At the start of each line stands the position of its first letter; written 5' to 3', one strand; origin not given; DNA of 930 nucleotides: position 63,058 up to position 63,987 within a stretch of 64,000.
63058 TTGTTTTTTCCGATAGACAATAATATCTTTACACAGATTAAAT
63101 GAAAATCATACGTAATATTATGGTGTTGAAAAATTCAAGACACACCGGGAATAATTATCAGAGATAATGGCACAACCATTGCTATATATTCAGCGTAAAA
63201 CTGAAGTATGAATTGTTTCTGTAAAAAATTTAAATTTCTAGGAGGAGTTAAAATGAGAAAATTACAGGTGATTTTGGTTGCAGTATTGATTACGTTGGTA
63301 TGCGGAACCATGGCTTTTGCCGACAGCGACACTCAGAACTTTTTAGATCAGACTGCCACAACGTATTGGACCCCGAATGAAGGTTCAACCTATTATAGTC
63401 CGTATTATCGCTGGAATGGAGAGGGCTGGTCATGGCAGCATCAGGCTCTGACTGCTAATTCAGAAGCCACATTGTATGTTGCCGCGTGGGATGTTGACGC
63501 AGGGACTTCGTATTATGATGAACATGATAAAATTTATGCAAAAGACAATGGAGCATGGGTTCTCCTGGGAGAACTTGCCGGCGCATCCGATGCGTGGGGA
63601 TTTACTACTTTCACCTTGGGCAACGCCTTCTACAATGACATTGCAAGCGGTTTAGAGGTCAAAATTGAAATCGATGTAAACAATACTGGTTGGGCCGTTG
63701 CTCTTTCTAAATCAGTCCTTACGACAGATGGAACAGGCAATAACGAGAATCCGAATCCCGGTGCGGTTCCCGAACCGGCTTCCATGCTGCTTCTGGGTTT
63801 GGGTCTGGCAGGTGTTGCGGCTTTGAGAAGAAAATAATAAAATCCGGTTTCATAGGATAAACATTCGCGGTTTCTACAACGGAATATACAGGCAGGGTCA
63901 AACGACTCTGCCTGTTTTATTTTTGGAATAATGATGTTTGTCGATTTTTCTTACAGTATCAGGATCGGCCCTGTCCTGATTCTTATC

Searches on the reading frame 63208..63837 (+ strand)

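Call 35: search_protein_families(library=pfam, proteins=[window:63208-63837:+])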
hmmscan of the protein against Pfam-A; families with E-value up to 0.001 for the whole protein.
window:63208-63837:+ (209 aa): 1 family
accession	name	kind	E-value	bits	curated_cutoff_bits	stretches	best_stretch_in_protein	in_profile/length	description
PF07589.16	PEP-CTERM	-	5.8e-09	36.1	20.7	1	186-209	1-24/24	PEP-CTERM motif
